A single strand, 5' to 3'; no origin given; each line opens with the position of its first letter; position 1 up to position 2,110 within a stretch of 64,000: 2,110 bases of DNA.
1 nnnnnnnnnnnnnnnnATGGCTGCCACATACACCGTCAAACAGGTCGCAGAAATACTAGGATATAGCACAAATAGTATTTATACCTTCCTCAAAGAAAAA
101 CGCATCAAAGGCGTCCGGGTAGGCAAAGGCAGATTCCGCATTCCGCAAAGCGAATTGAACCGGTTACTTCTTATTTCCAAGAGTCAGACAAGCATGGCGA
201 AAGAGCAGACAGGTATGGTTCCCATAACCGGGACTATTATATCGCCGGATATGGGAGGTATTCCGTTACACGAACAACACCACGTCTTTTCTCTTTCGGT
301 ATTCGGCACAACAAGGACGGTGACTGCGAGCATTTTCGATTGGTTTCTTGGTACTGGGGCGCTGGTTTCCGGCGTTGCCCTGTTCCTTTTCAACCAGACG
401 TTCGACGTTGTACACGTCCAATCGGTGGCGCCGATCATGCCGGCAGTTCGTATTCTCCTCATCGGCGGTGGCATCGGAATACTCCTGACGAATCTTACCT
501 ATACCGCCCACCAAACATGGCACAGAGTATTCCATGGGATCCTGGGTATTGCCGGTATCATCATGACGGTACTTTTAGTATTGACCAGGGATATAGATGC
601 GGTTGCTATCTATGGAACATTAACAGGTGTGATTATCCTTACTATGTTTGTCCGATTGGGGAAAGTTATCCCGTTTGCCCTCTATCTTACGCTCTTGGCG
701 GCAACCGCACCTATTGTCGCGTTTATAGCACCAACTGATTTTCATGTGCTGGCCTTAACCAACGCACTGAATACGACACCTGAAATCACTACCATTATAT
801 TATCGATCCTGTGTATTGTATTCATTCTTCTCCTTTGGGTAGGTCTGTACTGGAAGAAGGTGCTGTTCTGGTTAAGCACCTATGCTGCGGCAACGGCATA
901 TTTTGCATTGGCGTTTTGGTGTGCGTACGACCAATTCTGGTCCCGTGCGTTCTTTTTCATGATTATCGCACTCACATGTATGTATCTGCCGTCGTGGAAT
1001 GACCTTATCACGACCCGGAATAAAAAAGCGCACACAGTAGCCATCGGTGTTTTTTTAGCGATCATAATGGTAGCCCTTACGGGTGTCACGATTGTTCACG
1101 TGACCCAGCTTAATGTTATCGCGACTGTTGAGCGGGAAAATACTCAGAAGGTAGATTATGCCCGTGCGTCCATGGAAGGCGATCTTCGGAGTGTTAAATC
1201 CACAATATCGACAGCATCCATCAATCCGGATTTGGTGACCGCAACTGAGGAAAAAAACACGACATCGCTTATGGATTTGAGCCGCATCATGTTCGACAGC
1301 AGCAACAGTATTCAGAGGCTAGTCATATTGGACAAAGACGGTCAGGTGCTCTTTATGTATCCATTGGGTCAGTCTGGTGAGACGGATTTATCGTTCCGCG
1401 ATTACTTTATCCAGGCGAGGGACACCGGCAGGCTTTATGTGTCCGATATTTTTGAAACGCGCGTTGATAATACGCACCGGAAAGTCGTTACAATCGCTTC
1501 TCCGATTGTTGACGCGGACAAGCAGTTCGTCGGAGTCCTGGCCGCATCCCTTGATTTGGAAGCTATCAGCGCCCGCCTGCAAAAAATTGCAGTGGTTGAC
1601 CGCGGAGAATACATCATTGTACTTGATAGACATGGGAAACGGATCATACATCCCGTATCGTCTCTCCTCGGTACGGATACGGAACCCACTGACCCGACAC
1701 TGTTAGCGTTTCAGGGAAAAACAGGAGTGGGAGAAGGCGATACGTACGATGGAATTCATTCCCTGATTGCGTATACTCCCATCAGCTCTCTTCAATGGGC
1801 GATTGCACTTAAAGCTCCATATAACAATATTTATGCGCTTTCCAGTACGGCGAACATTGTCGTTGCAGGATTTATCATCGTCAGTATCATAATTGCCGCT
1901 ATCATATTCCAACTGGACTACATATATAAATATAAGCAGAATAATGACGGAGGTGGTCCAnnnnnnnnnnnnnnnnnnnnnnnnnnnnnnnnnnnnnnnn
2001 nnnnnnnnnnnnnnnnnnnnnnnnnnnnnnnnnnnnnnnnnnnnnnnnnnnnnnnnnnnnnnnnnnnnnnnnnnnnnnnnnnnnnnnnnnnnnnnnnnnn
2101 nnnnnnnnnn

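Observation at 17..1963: Membrane-tethered Xis-type HTH fused to a Cache sensor, translationally coupled to the collagen gene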

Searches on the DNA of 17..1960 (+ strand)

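Call 73: search_rna_families(source=L001, start=9700, end=12300, threshold=evalue, max_evalue=1)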
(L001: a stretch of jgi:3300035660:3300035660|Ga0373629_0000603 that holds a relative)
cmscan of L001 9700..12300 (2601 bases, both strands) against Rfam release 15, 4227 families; matches with E-value up to 1: 1.
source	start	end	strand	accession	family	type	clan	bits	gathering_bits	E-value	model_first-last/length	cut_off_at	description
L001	11907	12002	+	RF02621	BSnc120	Gene; sRNA;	-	22.6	114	0.057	1-88/88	no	Brucella sRNA 120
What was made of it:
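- Tried and rejected: (6) Rfam: no credible family in the leader or junction of L001 (call 73).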

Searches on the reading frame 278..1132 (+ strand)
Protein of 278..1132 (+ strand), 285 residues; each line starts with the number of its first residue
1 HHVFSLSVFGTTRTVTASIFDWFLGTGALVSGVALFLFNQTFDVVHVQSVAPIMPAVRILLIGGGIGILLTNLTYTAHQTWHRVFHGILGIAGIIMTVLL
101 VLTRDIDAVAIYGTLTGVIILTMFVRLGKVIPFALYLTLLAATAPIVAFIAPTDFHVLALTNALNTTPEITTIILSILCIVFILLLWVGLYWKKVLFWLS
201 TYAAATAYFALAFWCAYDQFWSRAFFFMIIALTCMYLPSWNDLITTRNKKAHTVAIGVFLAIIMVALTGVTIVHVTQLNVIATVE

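Call 45: predict_structure(alignment_id=A3)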
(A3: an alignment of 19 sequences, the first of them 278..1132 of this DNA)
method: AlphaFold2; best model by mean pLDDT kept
length: 285 residues; sequences in the alignment: 19
mean_pLDDT: 84.4   pTM: 0.84
mean pLDDT of the five models: 84.4, 81.9, 81.7, 81.1, 80.2
residues with pLDDT >= 90: 135; 70-90: 115; 50-70: 18; < 50: 17
segments of 3 or more residues with pLDDT < 50: 1-14
pLDDT, mean of each block of 10 residues (from residue 1): 42 61 93 78 53 81 92 82 92 90 87 93 82 95 92 84 89 94 95 93 96 87 91 92 76 83 92 85 72
secondary structure, 60 per line:
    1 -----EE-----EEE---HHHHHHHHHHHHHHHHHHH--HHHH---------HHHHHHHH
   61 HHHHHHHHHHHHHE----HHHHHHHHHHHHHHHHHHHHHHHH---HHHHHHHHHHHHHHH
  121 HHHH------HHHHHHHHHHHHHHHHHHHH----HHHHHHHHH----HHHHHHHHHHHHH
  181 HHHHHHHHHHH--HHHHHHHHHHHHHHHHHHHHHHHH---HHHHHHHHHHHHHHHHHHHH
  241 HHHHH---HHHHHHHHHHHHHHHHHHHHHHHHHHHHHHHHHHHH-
elements in order: E13-15 H19-37 H40-43 H53-73 H79-102 H106-124 H131-150 H155-163 H168-191 H194-217 H221-245 H249-284

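Call 50: fold_search(model_id=the predicted structure, library=pdb)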
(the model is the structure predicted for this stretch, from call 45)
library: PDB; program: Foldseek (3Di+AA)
matches with E <= 10: 187; with E <= 0.001: 0
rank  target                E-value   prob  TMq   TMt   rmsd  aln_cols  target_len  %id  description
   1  3wmf                  1.8e-01  0.15  0.14  0.09  23.9       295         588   17  Crystal structure of an inward-facing eukaryotic ABC multitrug transporter G277V/A278V/A279V mutant (released 2014-03-19)
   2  3wmg_A                2.4e-01  0.15  0.15  0.09  23.6       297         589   15  Crystal structure of an inward-facing eukaryotic ABC multidrug transporter G277V/A278V/A279V mutant in complex with an (released 2014-04-30)
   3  8qae_A                2.6e-01  0.72  0.28  0.34   8.8       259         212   11  X-ray crystal structure of a de novo designed single-chain antiparallel 6-helix alpha-helical barrel, sc-apCC-6-SLLA (released 2024-07-03)
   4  9ij9_R                5.2e-01  0.12  0.16  0.16  21.0       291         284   16  A Cryo-EM structure of Bitter taste receptor TAS2R14 with Gi complex (released 2024-07-24)
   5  4s0f_A                7.1e-01  0.18  0.21  0.14  26.5       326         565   11  Crystal structure of the peptidase-containing ABC transporter PCAT1 E648Q mutant complexed with ATPgS in an occluded c (released 2015-07-22)
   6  7zda_C                7.1e-01  0.11  0.18  0.11  25.9       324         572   12  IF(apo/asym) conformation of CydDC in ADP+Pi(CydC)/ATP(CydD) bound state (Dataset-2) (released 2023-04-19)
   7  9b3m                  8.5e-01  0.10  0.17  0.14  19.0       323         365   14  NorA in inward-open conformation (NorA-BRIL fusion) (released 2024-12-11)
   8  7zdu_C                1.0e+00  0.13  0.21  0.13  25.2       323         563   12  Occ(apo/return) conformation of CydDC mutant (E500Q.C) in ATP(CydC)/ATP(CydD) bound state (Dataset-19) (released 2023-04-19)
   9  7jic_B                1.1e+00  0.18  0.22  0.28  16.7       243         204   13  Structure of human CD19-CD81 co-receptor complex bound to coltuximab Fab fragment (released 2021-01-20)
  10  3wme                  1.3e+00  0.09  0.18  0.11  26.0       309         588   14  Crystal structure of an inward-facing eukaryotic ABC multidrug transporter (released 2014-03-19)
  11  9b3l                  1.4e+00  0.12  0.21  0.18  18.3       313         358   15  NorA in occluded conformation (NorA-BRIL fusion) (released 2024-12-11)
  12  8vy7_R                1.4e+00  0.08  0.16  0.17  21.1       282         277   16  CryoEM structure of Gi-coupled TAS2R14 with cholesterol and an intracellular tastant (released 2024-04-03)
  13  6rw3_C                1.6e+00  0.09  0.21  0.16  19.9       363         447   16  The molecular basis for sugar import in malaria parasites. (released 2020-01-29)
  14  9g2l_B                1.6e+00  0.09  0.20  0.12  24.4       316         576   13  Cryo-EM structure of IrtAB in inward-facing state in LMNG (released 2024-12-18)
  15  6h2f_A                1.6e+00  0.07  0.16  0.15  31.3       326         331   12  Structure of the pre-pore AhlB of the tripartite alpha-pore forming toxin, AHL, from Aeromonas hydrophila. (released 2019-07-10)
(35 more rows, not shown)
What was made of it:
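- Foldseek against the PDB finds nothing (best E=0.18; call 50).
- Tried and rejected: Foldseek against the PDB gives a best E of 0.18 (call 50).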

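Call 58: search_protein_representatives(alignment_id=A3)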
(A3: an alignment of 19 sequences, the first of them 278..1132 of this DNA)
Query: 19 sequences, 285 profile positions. Proteins with E-value up to 0.001 (for the whole library): 197; up to 1e-10: 176; up to 1e-30: 120. The best 150 are listed.
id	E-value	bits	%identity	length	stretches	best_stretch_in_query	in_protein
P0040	4.0e-97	341.5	-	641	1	3-285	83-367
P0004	1.8e-96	339.3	-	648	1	4-284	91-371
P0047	9.8e-95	333.6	-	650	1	5-284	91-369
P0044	7.0e-93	327.5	-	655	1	8-284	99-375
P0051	2.8e-92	325.6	-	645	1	7-285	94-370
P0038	1.5e-89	316.6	-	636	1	4-285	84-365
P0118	1.6e-87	310.0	-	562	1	11-285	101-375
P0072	6.4e-87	308.0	-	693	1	9-284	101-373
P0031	2.3e-86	306.2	-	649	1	3-284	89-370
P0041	1.6e-85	303.4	-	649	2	5-285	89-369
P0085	2.8e-85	302.6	-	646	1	4-284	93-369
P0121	7.7e-84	297.9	-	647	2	10-283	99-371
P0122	1.8e-78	280.3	-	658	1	11-283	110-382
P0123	2.9e-78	279.6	-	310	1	11-245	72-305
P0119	1.5e-76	274.0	-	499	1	4-281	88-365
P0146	1.8e-53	198.2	-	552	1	10-283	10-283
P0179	1.3e-43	165.9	-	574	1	7-283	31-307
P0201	3.5e-38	148.1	-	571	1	14-284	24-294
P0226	7.8e-30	120.7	-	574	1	11-283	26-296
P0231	6.9e-28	114.3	-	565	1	11-283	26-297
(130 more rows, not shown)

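Call 60: find_encoding_contigs(protein=P0226, flank=8000, max_places=2)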
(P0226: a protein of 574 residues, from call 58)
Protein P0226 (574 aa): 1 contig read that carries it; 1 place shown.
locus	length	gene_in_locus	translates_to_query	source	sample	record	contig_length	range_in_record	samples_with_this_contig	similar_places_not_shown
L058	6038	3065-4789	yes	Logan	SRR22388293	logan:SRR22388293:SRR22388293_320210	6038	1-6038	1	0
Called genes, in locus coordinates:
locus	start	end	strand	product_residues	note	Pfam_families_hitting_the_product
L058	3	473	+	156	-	?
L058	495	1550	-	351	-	PF04055:Radical_SAM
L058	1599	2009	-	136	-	-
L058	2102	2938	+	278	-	PF03721:UDPG_MGDP_dh_N, PF00984:UDPG_MGDP_dh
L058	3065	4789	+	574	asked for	PF02743:dCache_1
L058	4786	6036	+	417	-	?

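Call 61: find_encoding_contigs(protein=P0146, flank=8000, max_places=2)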
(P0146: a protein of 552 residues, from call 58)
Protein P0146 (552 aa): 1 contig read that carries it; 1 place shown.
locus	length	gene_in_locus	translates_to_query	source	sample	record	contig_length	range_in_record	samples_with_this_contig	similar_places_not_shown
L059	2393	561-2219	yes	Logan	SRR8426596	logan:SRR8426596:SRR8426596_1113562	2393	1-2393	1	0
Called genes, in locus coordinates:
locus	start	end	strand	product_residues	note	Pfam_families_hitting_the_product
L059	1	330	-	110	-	?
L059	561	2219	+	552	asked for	PF02743:dCache_1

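Call 79: find_encoding_contigs(protein=P0231, flank=6000, max_places=1)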
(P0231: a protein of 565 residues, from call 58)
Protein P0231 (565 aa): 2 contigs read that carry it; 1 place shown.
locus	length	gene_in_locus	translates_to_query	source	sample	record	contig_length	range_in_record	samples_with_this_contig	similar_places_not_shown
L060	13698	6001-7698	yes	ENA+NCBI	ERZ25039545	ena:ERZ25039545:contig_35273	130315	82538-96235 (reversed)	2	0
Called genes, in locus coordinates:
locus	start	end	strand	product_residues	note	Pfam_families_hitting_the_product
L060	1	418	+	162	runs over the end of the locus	-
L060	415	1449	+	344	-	PF00155:Aminotran_1_2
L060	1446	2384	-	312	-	PF01063:Aminotran_4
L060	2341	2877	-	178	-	PF01406:tRNA-synt_1e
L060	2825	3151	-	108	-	PF01406:tRNA-synt_1e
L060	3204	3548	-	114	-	PF01406:tRNA-synt_1e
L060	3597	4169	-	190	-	-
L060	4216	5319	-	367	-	PF01546:Peptidase_M20, PF07687:M20_dimer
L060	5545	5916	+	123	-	PF00072:Response_reg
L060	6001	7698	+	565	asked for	PF02743:dCache_1, PF22309:HK-GC-Chemotax_sensor (weak)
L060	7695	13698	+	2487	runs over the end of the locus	-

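Call 80: find_encoding_contigs(protein=P0179, flank=6000, max_places=1)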
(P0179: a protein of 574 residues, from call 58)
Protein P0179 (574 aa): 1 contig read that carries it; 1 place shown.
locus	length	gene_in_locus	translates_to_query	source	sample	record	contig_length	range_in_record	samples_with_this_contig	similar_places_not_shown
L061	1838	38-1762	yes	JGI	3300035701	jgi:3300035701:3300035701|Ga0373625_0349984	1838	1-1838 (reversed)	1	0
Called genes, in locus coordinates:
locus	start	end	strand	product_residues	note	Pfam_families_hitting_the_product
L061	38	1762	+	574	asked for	PF02743:dCache_1, PF22673:MCP-like_PDC_1 (faint)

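Call 81: find_encoding_contigs(protein=P0201, flank=6000, max_places=1)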
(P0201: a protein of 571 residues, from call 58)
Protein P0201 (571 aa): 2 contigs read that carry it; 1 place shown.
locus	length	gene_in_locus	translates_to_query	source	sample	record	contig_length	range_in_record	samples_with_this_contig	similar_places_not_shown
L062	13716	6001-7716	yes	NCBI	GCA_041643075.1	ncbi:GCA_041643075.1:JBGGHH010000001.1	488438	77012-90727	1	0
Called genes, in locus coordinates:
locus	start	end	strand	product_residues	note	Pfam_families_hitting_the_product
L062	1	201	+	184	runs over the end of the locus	PF01850:PIN (weak)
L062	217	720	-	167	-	-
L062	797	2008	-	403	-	-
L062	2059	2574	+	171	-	-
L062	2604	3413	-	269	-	PF01739:CheR (faint), PF13489:Methyltransf_23, PF01209:Ubie_methyltran, PF01728:FtsJ (weak), PF13847:Methyltransf_31, PF08241:Methyltransf_11, PF08242:Methyltransf_12, PF13649:Methyltransf_25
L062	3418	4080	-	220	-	PF13518:HTH_28 (faint), PF13384:HTH_23 (weak)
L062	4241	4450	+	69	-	-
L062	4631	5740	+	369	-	PF13365:Trypsin_2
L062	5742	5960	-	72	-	PF00471:Ribosomal_L33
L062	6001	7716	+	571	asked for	PF02743:dCache_1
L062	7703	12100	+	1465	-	PF01391:Collagen, PF13884:Peptidase_S74 (weak)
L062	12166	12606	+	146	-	-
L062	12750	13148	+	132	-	PF13367:PrsW-protease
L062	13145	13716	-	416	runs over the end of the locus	-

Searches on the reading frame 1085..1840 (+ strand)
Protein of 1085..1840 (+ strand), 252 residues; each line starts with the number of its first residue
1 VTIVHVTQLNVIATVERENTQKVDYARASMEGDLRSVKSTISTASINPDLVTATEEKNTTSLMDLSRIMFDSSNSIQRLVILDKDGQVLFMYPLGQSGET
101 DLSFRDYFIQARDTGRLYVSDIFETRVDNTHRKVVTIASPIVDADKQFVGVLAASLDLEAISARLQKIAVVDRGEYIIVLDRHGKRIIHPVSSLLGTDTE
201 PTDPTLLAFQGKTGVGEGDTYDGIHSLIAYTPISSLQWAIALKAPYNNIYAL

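Call 40: search_solved_structures(query=window:1085-1840:+, max_evalue=0.01, show_alignments=3)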
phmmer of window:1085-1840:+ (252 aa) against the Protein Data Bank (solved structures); distinct sequences matched with E-value up to 0.01: 6.
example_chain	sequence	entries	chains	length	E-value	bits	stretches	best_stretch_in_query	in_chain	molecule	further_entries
4jgo_A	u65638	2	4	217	6.1e-06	29.3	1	65-200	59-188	Sporulation kinase D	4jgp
4jgq_A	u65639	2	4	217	3.9e-05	26.6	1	65-200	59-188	Sporulation kinase D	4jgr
4wy9_A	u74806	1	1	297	0.00027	23.9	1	115-249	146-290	Putative MCP-type signal transduction protein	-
5ltv_A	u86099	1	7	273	0.00049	23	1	105-249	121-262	Chemotactic transducer PctC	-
7k5n_A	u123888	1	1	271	0.004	20.1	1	89-251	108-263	Sensor domain-containing diguanylate cyclase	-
6iop_A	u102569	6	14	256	0.0063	19.4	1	101-241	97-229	Methyl-accepting chemotaxis protein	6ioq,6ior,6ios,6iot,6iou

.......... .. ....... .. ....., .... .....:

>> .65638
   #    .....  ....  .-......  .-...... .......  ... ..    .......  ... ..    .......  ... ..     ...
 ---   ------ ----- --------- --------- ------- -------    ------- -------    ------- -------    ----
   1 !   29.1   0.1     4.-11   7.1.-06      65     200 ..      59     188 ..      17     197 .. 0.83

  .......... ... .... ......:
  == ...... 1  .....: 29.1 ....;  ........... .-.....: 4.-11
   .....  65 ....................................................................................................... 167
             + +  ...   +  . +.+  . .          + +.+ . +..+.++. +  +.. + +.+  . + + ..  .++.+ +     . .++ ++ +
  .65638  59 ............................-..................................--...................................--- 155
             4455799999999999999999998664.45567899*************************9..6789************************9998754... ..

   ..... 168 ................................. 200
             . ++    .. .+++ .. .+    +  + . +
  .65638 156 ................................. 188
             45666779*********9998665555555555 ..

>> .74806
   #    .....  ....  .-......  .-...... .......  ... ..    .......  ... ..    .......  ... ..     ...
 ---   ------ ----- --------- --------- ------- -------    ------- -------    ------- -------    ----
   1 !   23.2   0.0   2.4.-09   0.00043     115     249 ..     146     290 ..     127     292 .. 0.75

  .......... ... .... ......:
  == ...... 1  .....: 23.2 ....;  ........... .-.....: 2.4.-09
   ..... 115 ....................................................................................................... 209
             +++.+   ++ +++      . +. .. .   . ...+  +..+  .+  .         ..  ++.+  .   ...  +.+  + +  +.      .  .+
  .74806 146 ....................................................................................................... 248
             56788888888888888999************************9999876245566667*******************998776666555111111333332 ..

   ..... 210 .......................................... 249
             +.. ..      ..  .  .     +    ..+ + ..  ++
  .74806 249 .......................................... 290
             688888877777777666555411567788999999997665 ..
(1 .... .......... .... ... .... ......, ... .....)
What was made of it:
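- Closest known: dCache_1 sensors of chemoreceptors and kinases. Same: KinD is the closest by sequence (E=6e-6), with R461 aligned to the position mutated in the KinD R131A structure (call 40).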
